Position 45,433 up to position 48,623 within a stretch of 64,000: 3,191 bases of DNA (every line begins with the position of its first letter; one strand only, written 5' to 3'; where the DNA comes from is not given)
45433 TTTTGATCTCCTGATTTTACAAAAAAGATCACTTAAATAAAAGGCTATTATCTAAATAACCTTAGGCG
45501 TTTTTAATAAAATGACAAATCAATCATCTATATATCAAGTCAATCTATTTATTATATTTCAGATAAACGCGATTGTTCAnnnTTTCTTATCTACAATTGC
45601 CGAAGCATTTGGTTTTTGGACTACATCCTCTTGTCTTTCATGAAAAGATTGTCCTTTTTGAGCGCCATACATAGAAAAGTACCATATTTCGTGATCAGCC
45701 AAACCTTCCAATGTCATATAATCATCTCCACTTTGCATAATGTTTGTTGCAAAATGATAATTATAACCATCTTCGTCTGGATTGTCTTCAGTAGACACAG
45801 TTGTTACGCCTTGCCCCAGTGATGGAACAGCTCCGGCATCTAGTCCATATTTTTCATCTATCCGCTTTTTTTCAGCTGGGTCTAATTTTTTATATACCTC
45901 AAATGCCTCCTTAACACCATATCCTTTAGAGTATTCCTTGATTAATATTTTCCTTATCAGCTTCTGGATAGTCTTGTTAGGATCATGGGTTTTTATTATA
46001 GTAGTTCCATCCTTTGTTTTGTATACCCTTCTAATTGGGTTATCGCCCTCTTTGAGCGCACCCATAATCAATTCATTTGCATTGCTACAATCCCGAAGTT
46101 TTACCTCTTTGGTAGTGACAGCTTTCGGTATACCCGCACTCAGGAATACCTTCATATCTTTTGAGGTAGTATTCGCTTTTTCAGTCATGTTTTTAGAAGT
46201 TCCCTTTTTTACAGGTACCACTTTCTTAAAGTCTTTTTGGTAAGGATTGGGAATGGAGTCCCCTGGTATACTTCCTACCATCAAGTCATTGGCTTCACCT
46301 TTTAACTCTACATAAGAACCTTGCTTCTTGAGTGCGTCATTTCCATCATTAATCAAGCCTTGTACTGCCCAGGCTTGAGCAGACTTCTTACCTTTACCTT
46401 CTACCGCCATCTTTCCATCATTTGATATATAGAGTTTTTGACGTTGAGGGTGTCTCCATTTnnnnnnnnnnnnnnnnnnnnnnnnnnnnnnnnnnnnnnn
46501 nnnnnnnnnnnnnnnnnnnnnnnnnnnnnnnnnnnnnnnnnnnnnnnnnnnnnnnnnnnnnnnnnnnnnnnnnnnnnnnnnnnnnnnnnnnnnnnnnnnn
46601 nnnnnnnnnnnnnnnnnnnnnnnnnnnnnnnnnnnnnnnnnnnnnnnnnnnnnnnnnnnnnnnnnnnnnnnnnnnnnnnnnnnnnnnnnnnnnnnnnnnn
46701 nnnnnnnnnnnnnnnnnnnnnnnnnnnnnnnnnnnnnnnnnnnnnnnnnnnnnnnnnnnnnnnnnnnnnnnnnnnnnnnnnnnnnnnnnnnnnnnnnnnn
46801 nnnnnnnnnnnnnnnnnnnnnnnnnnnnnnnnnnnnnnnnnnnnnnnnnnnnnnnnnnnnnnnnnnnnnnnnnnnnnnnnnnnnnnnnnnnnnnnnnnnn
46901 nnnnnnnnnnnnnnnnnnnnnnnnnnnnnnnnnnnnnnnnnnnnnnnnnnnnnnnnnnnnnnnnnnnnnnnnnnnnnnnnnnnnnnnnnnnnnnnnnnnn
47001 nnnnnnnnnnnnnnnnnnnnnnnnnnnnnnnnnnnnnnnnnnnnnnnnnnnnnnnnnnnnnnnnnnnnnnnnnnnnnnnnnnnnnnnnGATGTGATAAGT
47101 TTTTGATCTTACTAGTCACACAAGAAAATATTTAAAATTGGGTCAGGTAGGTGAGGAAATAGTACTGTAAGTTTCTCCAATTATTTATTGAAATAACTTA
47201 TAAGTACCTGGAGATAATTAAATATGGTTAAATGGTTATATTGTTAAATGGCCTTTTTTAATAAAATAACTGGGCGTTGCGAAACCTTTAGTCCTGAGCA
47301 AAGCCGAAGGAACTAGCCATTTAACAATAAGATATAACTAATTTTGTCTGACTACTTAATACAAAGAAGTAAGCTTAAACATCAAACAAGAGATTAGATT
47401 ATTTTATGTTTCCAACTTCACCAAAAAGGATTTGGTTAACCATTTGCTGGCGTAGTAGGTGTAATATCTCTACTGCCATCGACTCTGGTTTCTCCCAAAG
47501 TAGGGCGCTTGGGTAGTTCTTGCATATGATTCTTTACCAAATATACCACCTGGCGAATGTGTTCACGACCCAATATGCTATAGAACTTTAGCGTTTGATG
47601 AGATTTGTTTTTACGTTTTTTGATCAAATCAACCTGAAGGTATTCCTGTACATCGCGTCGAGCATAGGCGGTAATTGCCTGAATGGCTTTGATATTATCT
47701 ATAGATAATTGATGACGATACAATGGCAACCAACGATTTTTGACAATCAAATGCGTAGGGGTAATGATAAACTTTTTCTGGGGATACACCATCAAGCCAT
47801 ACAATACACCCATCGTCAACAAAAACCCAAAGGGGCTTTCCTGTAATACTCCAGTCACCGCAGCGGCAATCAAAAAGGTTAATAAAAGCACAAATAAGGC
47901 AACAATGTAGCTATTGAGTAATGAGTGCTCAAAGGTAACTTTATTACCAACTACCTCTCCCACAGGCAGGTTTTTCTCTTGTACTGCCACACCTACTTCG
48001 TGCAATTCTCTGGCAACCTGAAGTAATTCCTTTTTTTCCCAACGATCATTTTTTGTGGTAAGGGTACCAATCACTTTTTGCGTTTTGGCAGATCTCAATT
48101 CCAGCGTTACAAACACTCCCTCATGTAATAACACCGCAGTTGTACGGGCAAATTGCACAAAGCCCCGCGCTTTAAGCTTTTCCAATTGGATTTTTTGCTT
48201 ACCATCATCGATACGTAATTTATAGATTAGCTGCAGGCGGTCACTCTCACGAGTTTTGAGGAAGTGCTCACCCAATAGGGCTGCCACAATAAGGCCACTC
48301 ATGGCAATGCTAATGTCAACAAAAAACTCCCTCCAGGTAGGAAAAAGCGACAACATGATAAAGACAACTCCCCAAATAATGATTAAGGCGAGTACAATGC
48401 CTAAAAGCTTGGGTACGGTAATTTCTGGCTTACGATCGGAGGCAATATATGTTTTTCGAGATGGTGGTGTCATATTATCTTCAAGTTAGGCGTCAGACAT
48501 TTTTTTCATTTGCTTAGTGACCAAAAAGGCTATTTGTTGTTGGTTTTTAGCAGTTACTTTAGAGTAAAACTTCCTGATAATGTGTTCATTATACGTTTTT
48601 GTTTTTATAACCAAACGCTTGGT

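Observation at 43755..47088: F/G paralogs: conserved ends, variable middle, and a C-terminal domain with candidate catalytic His/Glu residues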

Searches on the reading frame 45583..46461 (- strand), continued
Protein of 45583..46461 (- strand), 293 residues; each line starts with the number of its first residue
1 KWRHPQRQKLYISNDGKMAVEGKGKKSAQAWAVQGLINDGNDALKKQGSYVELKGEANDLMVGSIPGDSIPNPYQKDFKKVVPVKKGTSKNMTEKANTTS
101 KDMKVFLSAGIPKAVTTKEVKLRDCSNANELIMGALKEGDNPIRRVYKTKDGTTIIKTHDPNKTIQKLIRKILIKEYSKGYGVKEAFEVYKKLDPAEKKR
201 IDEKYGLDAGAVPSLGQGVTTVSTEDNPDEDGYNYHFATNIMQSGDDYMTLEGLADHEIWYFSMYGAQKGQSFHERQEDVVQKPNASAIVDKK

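Call 66: find_encoding_contigs(protein=P0158, flank=10000, max_places=2)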
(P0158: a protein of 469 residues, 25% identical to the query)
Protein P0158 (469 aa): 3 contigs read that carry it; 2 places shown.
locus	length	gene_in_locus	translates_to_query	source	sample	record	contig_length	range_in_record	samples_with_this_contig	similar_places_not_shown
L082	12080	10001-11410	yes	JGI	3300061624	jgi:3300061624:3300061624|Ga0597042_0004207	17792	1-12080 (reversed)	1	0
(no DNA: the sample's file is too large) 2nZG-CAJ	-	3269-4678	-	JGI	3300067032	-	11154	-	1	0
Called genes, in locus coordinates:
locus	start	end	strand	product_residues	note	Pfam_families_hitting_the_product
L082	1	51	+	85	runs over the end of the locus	-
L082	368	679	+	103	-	-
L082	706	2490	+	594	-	PF04984:Phage_sheath_1, PF17482:Phage_sheath_1C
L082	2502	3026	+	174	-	PF06841:Phage_T4_gp19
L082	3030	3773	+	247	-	PF12322:T4_baseplate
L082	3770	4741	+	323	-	-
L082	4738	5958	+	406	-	PF14065:Pvc16_N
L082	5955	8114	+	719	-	PF22977:WHD, PF00004:AAA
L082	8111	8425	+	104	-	-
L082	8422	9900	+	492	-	PF13699:eCIS_core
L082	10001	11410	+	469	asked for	-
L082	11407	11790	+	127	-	-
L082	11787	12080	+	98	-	?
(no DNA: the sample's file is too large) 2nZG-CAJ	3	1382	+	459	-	?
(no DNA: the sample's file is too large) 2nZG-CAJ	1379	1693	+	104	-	-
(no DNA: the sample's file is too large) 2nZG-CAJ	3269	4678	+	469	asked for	-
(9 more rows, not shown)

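Call 78: search_protein_families(library=pfam, alignment_id=A3, max_evalue=5)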
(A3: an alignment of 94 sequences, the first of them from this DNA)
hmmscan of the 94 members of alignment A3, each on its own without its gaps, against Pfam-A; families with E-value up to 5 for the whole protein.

A. member 1, seq(293 aa): 1 family
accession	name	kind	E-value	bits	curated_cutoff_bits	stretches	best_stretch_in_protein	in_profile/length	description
PF11525.13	CopK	-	0.091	12.9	23.8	1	9-25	16-32/70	Copper resistance protein K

B. families by the number of members that match (of 94 scanned): 57 families (the first 25 are shown)
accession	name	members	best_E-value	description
PF13699.11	eCIS_core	71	1.7e-34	eCIS core domain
PF08239.17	SH3_3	15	5.2e-06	Bacterial SH3 domain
PF00467.35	KOW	9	0.0038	KOW motif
PF24229.1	Phage_TreK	5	0.0024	Staphylococcus phage terminal repeat-encoded protein TreK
PF14891.12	Peptidase_M91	4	0.0011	Effector protein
PF06347.19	SH3_4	4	0.032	Bacterial SH3 domain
PF01435.24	Peptidase_M48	3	0.029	Peptidase family M48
PF05433.20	Rick_17kDa_Anti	2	0.0066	Glycine zipper 2TM domain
PF07813.17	LTXXQ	2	0.0086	LTXXQ motif family protein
PF00018.34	SH3_1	2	0.011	SH3 domain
PF19527.4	DUF6055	2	0.021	Family of unknown function (DUF6055)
PF06114.19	Peptidase_M78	2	0.036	IrrE N-terminal-like domain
PF17882.6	SBD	2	0.039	OAA-family lectin sugar binding domain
PF13488.11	Gly-zipper_Omp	2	0.051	Glycine zipper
PF03176.21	MMPL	2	0.062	MMPL family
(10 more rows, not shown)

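Call 79: search_solved_structures(query=A5, max_evalue=10, show_alignments=2)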
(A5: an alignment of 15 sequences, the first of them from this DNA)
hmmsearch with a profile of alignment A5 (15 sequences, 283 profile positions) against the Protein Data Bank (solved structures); distinct sequences matched with E-value up to 10: 1.
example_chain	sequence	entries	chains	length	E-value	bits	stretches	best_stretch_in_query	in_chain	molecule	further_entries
8qr1_S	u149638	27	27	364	1.2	12.4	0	110-187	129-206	Vacuolar protein sorting-associated protein 72 homolog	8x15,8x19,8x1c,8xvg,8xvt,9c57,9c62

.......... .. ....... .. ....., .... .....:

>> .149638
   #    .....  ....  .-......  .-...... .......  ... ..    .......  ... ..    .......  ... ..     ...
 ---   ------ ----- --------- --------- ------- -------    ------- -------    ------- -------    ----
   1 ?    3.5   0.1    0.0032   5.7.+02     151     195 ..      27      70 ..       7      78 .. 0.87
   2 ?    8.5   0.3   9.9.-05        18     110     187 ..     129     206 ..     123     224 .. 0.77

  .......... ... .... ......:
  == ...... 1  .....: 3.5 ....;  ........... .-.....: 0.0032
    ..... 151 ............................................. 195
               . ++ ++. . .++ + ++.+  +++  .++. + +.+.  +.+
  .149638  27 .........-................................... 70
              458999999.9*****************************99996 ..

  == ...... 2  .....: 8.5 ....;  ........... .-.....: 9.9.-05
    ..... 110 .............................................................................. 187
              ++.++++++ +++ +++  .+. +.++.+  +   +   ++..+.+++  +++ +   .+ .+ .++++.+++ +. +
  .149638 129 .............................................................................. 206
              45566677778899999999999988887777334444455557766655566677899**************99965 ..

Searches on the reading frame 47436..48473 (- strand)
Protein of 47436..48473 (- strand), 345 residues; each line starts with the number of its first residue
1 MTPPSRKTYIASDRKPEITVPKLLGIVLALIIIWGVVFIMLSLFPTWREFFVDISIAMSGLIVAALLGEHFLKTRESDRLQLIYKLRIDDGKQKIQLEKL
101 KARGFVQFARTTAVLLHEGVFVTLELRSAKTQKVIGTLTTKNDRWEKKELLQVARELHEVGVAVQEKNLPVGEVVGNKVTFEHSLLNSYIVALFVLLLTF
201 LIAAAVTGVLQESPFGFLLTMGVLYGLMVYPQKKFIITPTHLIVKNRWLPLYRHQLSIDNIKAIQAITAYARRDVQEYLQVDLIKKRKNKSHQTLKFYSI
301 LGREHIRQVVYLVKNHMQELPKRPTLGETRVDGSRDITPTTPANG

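Call 4: search_protein_families(library=pfam, proteins=[window:47436-48473:-], max_evalue=0.01)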
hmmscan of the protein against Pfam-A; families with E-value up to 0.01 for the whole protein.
window:47436-48473:- (345 aa): 0 families

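Call 10: search_protein_families(library=ncbifam, proteins=[window:47436-48473:-], max_evalue=0.1)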
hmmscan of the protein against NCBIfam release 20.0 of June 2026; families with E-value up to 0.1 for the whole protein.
window:47436-48473:- (345 aa): 0 families

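Call 96: search_protein_families(library=padloc, proteins=[window:47436-48473:-], max_evalue=0.01)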
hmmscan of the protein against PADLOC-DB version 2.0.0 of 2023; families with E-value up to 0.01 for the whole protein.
window:47436-48473:- (345 aa): 0 families

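Call 97: search_protein_families(library=phrogs, proteins=[window:47436-48473:-], max_evalue=0.01)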
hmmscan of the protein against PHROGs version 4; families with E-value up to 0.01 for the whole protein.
window:47436-48473:- (345 aa): 1 family
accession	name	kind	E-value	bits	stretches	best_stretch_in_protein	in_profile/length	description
phrog_19833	-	unknown function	0.0066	15.9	1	253-288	441-476/623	-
